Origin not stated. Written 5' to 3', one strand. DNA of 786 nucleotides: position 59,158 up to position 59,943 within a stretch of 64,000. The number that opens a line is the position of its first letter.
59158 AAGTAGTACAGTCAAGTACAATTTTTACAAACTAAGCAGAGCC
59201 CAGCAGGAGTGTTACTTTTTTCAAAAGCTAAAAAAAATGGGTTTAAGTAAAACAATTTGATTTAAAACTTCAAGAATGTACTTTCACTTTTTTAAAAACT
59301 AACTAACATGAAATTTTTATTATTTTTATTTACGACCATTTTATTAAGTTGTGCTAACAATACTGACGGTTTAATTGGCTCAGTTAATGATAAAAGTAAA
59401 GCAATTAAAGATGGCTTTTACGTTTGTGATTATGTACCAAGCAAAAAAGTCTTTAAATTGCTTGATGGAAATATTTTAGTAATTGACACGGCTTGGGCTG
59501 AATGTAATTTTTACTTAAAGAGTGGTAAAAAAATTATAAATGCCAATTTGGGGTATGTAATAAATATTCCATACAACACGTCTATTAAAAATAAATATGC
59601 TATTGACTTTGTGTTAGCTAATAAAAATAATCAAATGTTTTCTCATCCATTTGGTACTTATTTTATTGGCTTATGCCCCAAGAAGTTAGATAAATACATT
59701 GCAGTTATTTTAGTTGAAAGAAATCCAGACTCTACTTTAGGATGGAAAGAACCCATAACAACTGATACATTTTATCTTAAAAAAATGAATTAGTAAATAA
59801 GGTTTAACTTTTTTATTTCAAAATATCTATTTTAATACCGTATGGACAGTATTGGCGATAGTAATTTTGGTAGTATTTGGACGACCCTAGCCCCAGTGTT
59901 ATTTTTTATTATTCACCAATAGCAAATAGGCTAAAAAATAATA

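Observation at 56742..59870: Approx. 3-kb accessory islet (XRE regulator, YefM-YoeB, ORF6N protein, lipoprotein) between the ROK kinase and ispH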

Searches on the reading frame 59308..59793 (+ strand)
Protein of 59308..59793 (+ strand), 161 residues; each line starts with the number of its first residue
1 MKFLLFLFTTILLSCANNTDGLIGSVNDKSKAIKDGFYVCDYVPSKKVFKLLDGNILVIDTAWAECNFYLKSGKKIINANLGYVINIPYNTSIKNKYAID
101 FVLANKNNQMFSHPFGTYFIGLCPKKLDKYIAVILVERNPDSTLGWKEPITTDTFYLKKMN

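Call 6: search_protein_families(library=pfam, proteins=[window:59308-59793:+], max_evalue=0.01)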
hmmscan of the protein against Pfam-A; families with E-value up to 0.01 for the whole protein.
window:59308-59793:+ (161 aa): 0 families

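Call 7: search_protein_families(library=padloc, proteins=[window:59308-59793:+], max_evalue=0.01)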
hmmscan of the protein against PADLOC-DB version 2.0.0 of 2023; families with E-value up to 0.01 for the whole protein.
window:59308-59793:+ (161 aa): 0 families

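Call 15: find_encoding_contigs(protein=window:59308-59793:+, flank=10000, max_places=10)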
Protein window:59308-59793:+ (161 aa): 7 contigs read that carry it; 3 places shown.
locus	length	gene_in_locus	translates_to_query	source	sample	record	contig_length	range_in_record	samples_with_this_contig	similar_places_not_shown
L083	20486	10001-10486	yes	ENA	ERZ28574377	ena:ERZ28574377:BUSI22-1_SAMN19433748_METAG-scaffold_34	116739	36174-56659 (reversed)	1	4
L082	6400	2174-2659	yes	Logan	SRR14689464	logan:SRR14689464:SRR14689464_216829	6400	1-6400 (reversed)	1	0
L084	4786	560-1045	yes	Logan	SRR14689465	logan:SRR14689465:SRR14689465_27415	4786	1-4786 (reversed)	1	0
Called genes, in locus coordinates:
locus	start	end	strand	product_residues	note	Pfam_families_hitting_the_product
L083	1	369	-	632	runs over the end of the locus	PF00005:ABC_tran, PF02463:SMC_N (faint), PF13555:AAA_29 (faint), PF13304:AAA_21 (faint), PF12848:ABC_tran_Xtn, PF00005:ABC_tran, PF16326:ABC_tran_CTD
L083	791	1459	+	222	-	PF01128:IspD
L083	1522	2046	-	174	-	-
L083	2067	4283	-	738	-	PF18072:FGAR-AT_linker, PF00586:AIRS, PF02769:AIRS_C, PF00586:AIRS, PF02769:AIRS_C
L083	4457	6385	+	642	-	PF07690:MFS_1 (weak)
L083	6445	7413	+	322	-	PF00480:ROK, PF01869:BcrAD_BadFG (faint)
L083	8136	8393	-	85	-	PF06769:YoeB_toxin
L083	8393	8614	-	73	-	-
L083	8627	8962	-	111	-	PF12844:HTH_19, PF01381:HTH_3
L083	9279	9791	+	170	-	PF10543:ORF6N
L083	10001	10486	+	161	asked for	-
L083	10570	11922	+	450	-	PF02401:LYTB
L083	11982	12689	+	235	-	PF13505:OMP_b-brl, PF13568:OMP_b-brl_2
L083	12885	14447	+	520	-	PF12072:RNase_Y_N, PF01966:HD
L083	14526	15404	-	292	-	PF01513:NAD_kinase, PF20143:NAD_kinase_C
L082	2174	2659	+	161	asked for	-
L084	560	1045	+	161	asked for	-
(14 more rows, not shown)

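Call 20: search_protein_families(library=ncbifam, proteins=[window:59308-59793:+], max_evalue=0.1)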
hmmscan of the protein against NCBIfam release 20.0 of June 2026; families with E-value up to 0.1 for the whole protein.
window:59308-59793:+ (161 aa): 0 families

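Call 21: search_protein_families(library=phrogs, proteins=[window:59308-59793:+], max_evalue=0.01)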
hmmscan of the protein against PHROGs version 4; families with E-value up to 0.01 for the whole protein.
window:59308-59793:+ (161 aa): 0 families

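Call 31: find_homologous_proteins(query=window:59308-59793:+, max_evalue=0.001)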
Query window:59308-59793:+ (161 aa): 1 proteins with E <= 0.001 among 39 candidates.
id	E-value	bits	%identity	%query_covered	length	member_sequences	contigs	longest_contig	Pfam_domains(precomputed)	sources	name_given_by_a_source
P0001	6.8e-99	347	98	100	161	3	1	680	-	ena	-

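Call 41: search_protein_representatives(protein=window:59308-59793:+)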
Query: 161 residues. Proteins with E-value up to 0.001 (for the whole library): 35; up to 1e-10: 12; up to 1e-30: 1. The best 35 are listed.
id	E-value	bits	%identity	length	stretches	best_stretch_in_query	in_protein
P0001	2.2e-99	346.5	98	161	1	1-161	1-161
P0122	4.6e-27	111.3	34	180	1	7-159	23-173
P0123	2.1e-25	106.0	36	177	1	4-159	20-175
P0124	6.5e-24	101.1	39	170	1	3-159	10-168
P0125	7.9e-18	81.3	31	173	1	14-159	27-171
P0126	6.2e-16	75.2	34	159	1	11-159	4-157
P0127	6.3e-16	75.1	32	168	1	8-157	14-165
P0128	2.7e-13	66.6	35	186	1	6-159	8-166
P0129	6.1e-13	65.4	32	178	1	5-155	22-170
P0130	6.3e-13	65.4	31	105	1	58-159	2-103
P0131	2.4e-12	63.5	32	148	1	21-159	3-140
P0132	8.5e-12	61.7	34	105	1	2-101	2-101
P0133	6.7e-10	55.6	31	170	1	4-156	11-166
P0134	1.4e-09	54.5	36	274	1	42-160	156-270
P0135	8.1e-09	52.0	46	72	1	2-70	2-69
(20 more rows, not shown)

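Call 46: find_encoding_contigs(protein=P0124, flank=6000, max_places=4)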
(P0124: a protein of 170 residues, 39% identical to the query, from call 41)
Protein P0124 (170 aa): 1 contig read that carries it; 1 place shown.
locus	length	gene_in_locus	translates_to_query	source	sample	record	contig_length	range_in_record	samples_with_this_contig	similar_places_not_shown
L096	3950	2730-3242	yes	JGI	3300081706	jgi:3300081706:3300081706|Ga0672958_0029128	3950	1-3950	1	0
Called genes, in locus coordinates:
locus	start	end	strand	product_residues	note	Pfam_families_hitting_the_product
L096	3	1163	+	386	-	?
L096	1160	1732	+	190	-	-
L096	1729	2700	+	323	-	-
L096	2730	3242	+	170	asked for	-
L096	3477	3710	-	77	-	PF01381:HTH_3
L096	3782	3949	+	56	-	?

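Call 50: predict_structure(alignment_id=A4)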
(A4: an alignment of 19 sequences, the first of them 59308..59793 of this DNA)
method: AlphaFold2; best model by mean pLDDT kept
length: 161 residues; sequences in the alignment: 19
mean_pLDDT: 88.3   pTM: 0.79
mean pLDDT of the five models: 88.3, 87.6, 86.7, 86.5, 85.6
residues with pLDDT >= 90: 95; 70-90: 51; 50-70: 15; < 50: 0
segments of 3 or more residues with pLDDT < 50: none
pLDDT, mean of each block of 10 residues (from residue 1): 75 67 90 96 97 92 96 91 95 76 95 84 97 92 75 95 85
secondary structure, 60 per line:
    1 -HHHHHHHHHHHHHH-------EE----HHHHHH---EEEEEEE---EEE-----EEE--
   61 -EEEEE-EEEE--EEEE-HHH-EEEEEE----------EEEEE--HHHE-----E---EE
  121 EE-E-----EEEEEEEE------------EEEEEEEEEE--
elements in order: H2-15 H29-34 E38-44 E48-50 E56-58 E62-66 E68-71 E74-77 E83-88 E99-103 E119-122 E130-137 E150-159

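Call 61: find_encoding_contigs(protein=P0122, flank=6000, max_places=4)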
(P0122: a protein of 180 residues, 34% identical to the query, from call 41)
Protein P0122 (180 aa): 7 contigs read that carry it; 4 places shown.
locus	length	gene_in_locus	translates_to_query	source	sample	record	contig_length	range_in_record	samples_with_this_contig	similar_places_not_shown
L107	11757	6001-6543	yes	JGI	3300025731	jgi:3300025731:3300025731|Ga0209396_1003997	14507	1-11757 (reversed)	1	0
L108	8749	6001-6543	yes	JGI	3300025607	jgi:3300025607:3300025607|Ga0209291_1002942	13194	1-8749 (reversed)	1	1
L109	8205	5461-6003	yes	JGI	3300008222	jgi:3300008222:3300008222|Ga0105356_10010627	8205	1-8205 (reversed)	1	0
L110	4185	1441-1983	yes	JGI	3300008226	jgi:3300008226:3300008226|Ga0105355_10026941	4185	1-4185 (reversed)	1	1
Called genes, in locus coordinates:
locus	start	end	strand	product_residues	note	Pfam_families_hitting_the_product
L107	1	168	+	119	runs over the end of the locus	PF01638:HxlR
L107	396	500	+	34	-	-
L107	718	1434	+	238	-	-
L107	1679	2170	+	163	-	-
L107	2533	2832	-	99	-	-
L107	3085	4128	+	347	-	PF08450:SGL (weak)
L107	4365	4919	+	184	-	PF13302:Acetyltransf_3, PF00583:Acetyltransf_1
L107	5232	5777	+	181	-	-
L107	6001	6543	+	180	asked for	-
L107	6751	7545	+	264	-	PF14257:DUF4349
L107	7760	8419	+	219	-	PF19463:DUF6000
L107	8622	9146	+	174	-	PF13527:Acetyltransf_9, PF00583:Acetyltransf_1, PF13673:Acetyltransf_10 (faint), PF13508:Acetyltransf_7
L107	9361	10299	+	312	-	PF04473:DUF553, PF01841:Transglut_core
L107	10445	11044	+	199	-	-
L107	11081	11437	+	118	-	-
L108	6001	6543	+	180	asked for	-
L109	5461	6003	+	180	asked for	-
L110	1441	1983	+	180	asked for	-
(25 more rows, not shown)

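Call 62: find_encoding_contigs(protein=P0123, flank=6000, max_places=4)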
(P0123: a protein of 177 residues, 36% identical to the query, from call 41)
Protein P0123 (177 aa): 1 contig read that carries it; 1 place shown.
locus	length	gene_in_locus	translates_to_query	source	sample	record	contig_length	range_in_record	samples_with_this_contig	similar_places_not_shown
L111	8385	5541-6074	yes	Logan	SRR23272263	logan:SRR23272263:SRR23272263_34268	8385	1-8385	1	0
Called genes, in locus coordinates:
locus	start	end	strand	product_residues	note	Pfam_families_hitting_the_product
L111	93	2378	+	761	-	PF03176:MMPL, PF12349:Sterol-sensing (weak), PF03176:MMPL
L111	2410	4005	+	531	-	PF03553:Na_H_antiporter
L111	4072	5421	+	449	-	PF02881:SRP54_N, PF01656:CbiA (faint), PF00448:SRP54, PF06414:Zeta_toxin (weak), PF13401:AAA_22 (weak), PF02492:cobW (faint), PF02978:SRP_SPB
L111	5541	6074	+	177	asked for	-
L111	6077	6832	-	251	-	PF00149:Metallophos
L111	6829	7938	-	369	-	PF00578:AhpC-TSA, PF08534:Redoxin, PF00255:GSHPx (faint), PF00085:Thioredoxin, PF13098:Thioredoxin_2, PF13905:Thioredoxin_8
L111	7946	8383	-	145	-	?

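Call 69: search_protein_families(library=pfam, proteins=[window:59308-59793:+], max_evalue=10)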
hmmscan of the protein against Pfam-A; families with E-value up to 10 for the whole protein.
window:59308-59793:+ (161 aa): 0 families

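Call 79: find_related_loci(query=A5, collection=metagenome_contigs, flank=6000)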
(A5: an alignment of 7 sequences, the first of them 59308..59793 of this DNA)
Query A5 (161 aa) in metagenome_contigs; peptide patterns used: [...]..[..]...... (x = any residue, [..] = any of these).
130 stretches matched a pattern; 6 encode a relative of the query (tblastn E <= 1e-3); 6 distinct loci.
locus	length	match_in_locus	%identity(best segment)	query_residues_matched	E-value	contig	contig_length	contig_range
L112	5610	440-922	32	5-160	8e-23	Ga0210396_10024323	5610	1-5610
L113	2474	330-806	31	1-154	8e-19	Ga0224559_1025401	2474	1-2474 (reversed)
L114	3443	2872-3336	30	3-154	2e-14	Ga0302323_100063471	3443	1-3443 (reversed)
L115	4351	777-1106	32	49-154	1e-8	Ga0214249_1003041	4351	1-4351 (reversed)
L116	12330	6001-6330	32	49-154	1e-8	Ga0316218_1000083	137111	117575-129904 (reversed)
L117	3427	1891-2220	32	49-154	1e-8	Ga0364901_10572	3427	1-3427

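Call 81: search_protein_families(library=pfam, proteins=[L096:3-1163:+, L096:1160-1732:+, L096:1729-2700:+, L112:60-383:+, L114:939-1490:+, L114:1953-2324:+, L107:5232-5777:+, L107:718-1434:+, L107:1679-2170:+, L107:10445-11044:+], max_evalue=0.01)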
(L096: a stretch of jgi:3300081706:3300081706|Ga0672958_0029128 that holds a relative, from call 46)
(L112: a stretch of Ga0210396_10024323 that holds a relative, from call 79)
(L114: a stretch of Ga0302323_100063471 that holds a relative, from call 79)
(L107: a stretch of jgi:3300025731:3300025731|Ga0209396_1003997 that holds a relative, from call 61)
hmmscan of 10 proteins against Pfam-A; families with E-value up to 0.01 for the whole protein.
L096:3-1163:+ (386 aa): 0 families

L096:1160-1732:+ (190 aa): 0 families

L096:1729-2700:+ (323 aa): 0 families

L112:60-383:+ (107 aa): 0 families

L114:939-1490:+ (183 aa): 0 families

L114:1953-2324:+ (123 aa): 0 families

L107:5232-5777:+ (181 aa): 0 families

L107:718-1434:+ (238 aa): 0 families

L107:1679-2170:+ (163 aa): 0 families

L107:10445-11044:+ (199 aa): 0 families

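Call 82: search_protein_families(library=ncbifam, proteins=[L096:3-1163:+, L096:1160-1732:+, L096:1729-2700:+], max_evalue=1)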
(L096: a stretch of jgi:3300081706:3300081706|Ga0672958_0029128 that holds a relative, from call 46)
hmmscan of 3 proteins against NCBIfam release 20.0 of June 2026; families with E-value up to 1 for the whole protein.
L096:3-1163:+ (386 aa): 2 families
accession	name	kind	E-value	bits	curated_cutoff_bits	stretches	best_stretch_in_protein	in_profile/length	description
TIGR03696.1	Rhs_assc_core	domain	3.3e-10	40.3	32.5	1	70-151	1-75/76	RHS repeat-associated core domain-containing protein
NF000133.1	Erm32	exception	0.14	11.6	550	1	40-86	41-86/280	23S rRNA (guanine(748)-N(1))-methyltransferase Erm(32)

L096:1160-1732:+ (190 aa): 0 families

L096:1729-2700:+ (323 aa): 2 families
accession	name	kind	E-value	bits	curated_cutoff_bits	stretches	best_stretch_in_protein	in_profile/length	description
TIGR03696.1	Rhs_assc_core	domain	9.1e-16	58.1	32.5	1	11-100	1-76/76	RHS repeat-associated core domain-containing protein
NF045699.1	AHLLactAiiA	equivalog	0.046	12.9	375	1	87-133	141-186/251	quorum-quenching N-acyl homoserine lactonase AiiA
